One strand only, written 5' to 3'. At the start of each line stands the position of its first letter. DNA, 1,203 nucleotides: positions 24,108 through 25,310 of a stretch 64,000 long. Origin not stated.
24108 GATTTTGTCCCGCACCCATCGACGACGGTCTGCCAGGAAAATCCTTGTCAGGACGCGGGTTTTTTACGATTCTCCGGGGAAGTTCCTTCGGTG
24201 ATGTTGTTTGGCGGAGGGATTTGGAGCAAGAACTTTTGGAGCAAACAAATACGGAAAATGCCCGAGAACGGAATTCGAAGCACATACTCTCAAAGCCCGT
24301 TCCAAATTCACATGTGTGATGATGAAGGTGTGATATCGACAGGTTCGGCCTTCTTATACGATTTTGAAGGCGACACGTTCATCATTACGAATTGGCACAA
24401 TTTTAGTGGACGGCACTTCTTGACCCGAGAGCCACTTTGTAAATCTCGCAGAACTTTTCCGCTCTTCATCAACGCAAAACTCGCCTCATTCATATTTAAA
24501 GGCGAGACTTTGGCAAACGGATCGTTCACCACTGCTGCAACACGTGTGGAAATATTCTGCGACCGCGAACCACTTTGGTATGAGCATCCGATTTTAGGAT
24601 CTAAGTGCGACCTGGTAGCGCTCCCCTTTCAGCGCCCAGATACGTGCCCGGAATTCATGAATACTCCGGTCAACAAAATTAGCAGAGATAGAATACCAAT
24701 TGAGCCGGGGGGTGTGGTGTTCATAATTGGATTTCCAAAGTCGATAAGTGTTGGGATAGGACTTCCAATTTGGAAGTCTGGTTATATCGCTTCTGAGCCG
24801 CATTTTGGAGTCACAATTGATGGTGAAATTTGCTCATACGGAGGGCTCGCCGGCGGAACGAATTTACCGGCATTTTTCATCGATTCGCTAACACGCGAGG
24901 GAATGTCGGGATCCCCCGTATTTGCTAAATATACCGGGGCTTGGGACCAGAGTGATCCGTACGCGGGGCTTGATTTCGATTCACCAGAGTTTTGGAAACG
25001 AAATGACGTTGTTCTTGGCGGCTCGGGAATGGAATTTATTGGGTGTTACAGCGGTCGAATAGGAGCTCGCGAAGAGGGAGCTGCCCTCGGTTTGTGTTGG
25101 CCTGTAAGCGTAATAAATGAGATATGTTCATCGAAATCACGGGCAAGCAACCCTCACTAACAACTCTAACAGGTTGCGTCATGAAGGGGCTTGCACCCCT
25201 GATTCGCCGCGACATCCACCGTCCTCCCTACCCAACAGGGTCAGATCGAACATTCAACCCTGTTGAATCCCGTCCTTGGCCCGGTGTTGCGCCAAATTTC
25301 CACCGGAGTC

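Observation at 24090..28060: Mosaic AT-richer accessory segment bracketed by a 10-bp direct repeat, between the RayT locus and tRNA-Gly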

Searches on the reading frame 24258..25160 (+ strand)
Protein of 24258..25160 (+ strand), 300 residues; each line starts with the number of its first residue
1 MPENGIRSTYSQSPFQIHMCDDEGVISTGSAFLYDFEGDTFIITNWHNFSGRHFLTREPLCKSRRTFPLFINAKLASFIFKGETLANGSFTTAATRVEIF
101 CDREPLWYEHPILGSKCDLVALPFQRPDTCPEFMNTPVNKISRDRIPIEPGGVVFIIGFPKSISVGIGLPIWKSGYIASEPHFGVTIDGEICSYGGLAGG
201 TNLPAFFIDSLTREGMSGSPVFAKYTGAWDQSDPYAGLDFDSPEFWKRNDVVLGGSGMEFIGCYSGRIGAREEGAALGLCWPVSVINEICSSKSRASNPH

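Call 8: search_protein_families(library=pfam, max_evalue=0.01, proteins=[window:24258-25157:+])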
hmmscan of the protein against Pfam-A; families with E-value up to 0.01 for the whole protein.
seq(300 aa): 1 family
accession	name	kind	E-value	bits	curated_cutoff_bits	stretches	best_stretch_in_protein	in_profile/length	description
PF13365.12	Trypsin_2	-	1.6e-06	29.4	27.6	1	29-225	1-137/144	Trypsin-like peptidase domain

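Call 9: search_protein_families(library=padloc, max_evalue=0.01, proteins=[window:24258-25157:+])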
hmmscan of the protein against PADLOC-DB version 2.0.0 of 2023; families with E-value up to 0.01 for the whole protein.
seq(300 aa): 1 family
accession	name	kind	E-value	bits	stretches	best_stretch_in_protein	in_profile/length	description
PDLC05022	PDC-S45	-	2e-07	28.3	1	154-231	154-217/293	-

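Call 10: search_protein_families(library=phrogs, max_evalue=0.01, proteins=[window:24258-25157:+])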
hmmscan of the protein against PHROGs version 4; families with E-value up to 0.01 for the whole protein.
seq(300 aa): 1 family
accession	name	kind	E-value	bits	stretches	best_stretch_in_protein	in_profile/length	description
phrog_7688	-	unknown function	5.3e-19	69.4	1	17-292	14-274/288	-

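Call 19: search_protein_families(library=ncbifam, max_evalue=0.01, proteins=[window:24258-25160:+])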
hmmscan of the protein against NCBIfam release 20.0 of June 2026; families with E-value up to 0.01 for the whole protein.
window:24258-25160:+ (300 aa): 0 families

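Call 30: find_homologous_proteins(query=window:24258-25160:+, max_evalue=0.001)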
Query window:24258-25160:+ (300 aa): 477 proteins with E <= 0.001 among 1864 candidates; the best 120 are listed.
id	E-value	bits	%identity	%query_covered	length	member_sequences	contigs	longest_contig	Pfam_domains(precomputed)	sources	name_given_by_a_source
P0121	6.3e-208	707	100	100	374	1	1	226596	PF13365.13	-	-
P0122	1.5e-132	460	64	100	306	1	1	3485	-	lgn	-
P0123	2.4e-131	456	64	100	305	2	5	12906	PF13365.13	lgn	-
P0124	6.9e-127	441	63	100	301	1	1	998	-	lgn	-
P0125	7.0e-127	441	60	100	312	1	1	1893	PF13365.13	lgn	-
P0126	7.0e-126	438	62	100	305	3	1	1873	PF13365.13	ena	-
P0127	1.3e-125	437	62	100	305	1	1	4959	PF13365.13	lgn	-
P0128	9.2e-125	434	61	99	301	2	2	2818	PF13365.13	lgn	-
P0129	1.1e-124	434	62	100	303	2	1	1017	PF13365.13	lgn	-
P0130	1.1e-124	434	62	100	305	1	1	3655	-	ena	-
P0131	1.2e-124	434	63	100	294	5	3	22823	PF13365.13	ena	-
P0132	1.4e-124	433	64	100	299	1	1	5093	PF13365.13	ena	-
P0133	1.5e-124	433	62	100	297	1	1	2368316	PF13365.13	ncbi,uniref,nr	ncbi:serine protease [Parachryseolinea silvisoli]|uniref:serine protease n=1 Tax=Parachryseolinea si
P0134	3.7e-124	432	62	100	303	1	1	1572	-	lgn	-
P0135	7.1e-124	431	59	100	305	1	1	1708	PF13365.13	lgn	-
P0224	4.8e-112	392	57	100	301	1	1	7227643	PF13365.13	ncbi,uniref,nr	ncbi:hypothetical protein C4K35_4696 [Pseudomonas chlororaphis subsp. piscium]|uniref:trypsin-like p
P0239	9.0e-110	385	59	100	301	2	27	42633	PF13365.13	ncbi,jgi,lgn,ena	jgi:hypothetical protein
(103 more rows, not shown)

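Call 32: find_encoding_contigs(protein=P0224, flank=7000, max_places=2)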
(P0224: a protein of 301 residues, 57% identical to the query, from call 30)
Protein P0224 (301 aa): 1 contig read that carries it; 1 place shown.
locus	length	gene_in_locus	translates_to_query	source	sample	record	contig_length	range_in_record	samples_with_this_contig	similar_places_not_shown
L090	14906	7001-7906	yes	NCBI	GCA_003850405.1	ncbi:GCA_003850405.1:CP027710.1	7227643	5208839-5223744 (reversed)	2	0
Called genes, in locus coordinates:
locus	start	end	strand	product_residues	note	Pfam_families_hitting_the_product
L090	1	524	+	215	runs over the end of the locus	PF08813:Phage_tail_3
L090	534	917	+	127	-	PF08748:Phage_TAC_4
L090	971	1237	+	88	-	PF08809:DUF1799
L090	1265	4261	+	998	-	PF06791:TMP_2, PF09718:Tape_meas_lam_C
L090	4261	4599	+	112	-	PF05939:Phage_min_tail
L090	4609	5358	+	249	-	PF05100:Phage_tail_L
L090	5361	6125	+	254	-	PF14464:Prok-JAB, PF00877:NLPC_P60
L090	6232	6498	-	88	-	-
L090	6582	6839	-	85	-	-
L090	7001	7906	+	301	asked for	PF13365:Trypsin_2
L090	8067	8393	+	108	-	-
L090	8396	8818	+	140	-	-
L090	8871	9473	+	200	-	-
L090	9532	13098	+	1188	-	PF24801:FNIII-A_GpJ, PF13550:Phage-tail_3, PF09327:Phage_Tail_Tip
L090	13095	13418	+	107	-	-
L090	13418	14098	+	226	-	-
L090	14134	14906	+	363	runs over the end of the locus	-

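Call 33: find_encoding_contigs(protein=P0239, flank=7000, max_places=4)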
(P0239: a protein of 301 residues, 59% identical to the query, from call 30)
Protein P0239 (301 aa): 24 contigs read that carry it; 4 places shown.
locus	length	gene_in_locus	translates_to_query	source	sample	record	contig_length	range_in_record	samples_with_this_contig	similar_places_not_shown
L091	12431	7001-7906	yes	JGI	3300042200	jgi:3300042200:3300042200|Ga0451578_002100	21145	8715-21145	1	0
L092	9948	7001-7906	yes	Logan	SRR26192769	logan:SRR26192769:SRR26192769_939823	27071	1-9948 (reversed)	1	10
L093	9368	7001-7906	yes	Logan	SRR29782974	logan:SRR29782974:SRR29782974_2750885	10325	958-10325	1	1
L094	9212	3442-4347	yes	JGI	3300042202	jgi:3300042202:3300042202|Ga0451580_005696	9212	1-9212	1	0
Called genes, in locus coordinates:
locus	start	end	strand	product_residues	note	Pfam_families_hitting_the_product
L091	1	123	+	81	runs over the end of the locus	-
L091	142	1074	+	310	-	PF12838:Fer4_7 (weak), PF13237:Fer4_10 (weak), PF13247:Fer4_11, PF14697:Fer4_21 (weak), PF00037:Fer4 (weak), PF12797:Fer4_2 (weak), PF12837:Fer4_6 (weak), PF13237:Fer4_10 (weak), +2 more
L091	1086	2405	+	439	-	PF03916:NrfD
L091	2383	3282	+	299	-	-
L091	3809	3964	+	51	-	-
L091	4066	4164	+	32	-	-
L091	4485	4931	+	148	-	PF13884:Peptidase_S74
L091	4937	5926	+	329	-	PF00722:Glyco_hydro_16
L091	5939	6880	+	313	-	PF09603:Fib_succ_major, PF18962:Por_Secre_tail (weak)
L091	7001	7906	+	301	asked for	PF13365:Trypsin_2 (faint)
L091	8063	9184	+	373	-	-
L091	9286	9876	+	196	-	PF04229:GrpB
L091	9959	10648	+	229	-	-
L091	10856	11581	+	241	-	PF12412:DUF3667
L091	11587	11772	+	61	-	-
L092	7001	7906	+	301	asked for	PF13365:Trypsin_2 (faint)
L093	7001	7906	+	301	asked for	PF13365:Trypsin_2 (faint)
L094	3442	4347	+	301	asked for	PF13365:Trypsin_2 (faint)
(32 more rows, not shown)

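Call 48: search_solved_structures(query=window:24258-25160:+, max_evalue=1)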
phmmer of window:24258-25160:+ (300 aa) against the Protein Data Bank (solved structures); distinct sequences matched with E-value up to 1: 0.

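Call 54: find_related_loci(query=window:24258-25160:+, collection=viral_contigs, flank=4000)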
Query window:24258-25160:+ (300 aa) in viral_contigs; peptide patterns used: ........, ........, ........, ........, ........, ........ (x = any residue, [..] = any of these).
7 stretches matched a pattern, but none encodes a relative of the query by tblastn (E <= 1e-3).

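Call 106: search_dna_similar(query=window:24258-25160:+, collection=phages, mode=protein, max_evalue=1e-10, max_rows=12)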
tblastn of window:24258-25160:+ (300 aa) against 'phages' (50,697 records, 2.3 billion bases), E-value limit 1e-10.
No match.

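Call 108: search_dna_similar(query=window:24258-25160:+, collection=plasmids, mode=protein, max_evalue=1e-20, max_rows=10)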
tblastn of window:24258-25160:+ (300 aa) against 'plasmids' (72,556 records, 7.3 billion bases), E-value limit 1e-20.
Records with a match: 72; places in all: 72; records where one place covers at least 80% of the query: 72.
Best place of each record, by identity: <60% 72.
By first word of the organism name: Klebsiella 66; Raoultella 3; Peribacillus 1; Planococcus 1; Rhizobium 1.
By predicted mobility (MOB-suite, as given by PLSDB): conjugative 60; mobilizable 8; non-mobilizable 4.
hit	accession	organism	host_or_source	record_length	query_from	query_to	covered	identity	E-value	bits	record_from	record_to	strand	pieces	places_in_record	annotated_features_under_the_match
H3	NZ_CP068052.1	Peribacillus psychrosaccharolyticus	-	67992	6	295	97%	33.1%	1e-32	134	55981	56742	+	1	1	serine protease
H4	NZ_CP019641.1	Planococcus lenghuensis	whole organism,crude oil-contamination ...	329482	11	292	94%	32.2%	3e-26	115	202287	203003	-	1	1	trypsin-like peptidase domain-containing protein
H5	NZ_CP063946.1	Klebsiella pneumoniae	Manis javanica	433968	11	300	97%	31.1%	1e-28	122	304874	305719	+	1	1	hypothetical protein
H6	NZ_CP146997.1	Klebsiella pneumoniae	Gallus gallus,tissue sample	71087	11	300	97%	30.8%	2e-27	119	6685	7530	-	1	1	serine protease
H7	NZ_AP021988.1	Raoultella ornithinolytica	-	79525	11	300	97%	30.8%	2e-27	119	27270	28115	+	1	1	serine protease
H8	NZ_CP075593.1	Klebsiella pneumoniae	Homo sapiens,Breast milk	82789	11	300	97%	30.8%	2e-27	119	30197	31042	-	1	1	serine protease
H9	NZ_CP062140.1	Klebsiella quasipneumoniae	cell culture,waste water and activated ...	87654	11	300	97%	30.8%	2e-27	119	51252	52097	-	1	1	serine protease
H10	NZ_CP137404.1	Klebsiella pneumoniae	Homo sapiens,pure culture,neonatal ...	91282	11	300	97%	30.8%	2e-27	119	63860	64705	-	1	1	serine protease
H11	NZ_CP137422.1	Klebsiella pneumoniae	Homo sapiens,pure culture,neonatal ...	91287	11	300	97%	30.8%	2e-27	119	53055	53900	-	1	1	serine protease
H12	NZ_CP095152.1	Klebsiella pneumoniae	Homo sapiens,Cell culture,Chronic wound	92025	11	300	97%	30.8%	2e-27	119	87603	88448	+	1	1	serine protease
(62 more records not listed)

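Call 110: get_annotated_region(hit=H6, flank=4000)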
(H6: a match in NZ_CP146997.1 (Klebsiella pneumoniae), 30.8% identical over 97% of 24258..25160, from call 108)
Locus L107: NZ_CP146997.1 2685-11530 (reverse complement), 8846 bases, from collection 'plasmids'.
description: Klebsiella pneumoniae strain NXQY01 plasmid unnamed4, complete sequence
organism: Klebsiella pneumoniae (NCBI taxid 573)
taxonomy: Bacteria; Pseudomonadota; Gammaproteobacteria; Enterobacterales; Enterobacteriaceae; Klebsiella; Klebsiella pneumoniae
host: -; source: Gallus gallus,tissue sample; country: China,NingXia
typing (MOB-suite, as given by PLSDB): mobilizable; replicon IncQ1,IncR
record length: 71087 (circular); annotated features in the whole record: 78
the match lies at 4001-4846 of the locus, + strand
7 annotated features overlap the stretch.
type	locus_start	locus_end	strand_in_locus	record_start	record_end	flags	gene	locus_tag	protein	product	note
CDS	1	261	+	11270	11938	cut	-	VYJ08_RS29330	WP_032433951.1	epoxyqueuosine reductase QueH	-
CDS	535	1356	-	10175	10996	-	-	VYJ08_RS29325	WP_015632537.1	hypothetical protein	-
CDS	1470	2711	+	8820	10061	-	dgt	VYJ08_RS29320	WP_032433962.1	dGTP triphosphohydrolase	GO:0015949 - nucleobase-containing small molecule interconversion [Evidence IEA]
CDS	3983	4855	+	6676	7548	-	-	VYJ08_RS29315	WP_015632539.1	serine protease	-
CDS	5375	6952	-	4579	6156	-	-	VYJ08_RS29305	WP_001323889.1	PAS domain-containing methyl-accepting chemotaxis protein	-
CDS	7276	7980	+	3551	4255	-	-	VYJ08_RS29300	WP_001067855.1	IS6-like element IS26 family transposase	GO:0006313 - DNA transposition [Evidence IEA]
CDS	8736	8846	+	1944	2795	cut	repC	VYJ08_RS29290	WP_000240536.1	replication protein C, IncQ-type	-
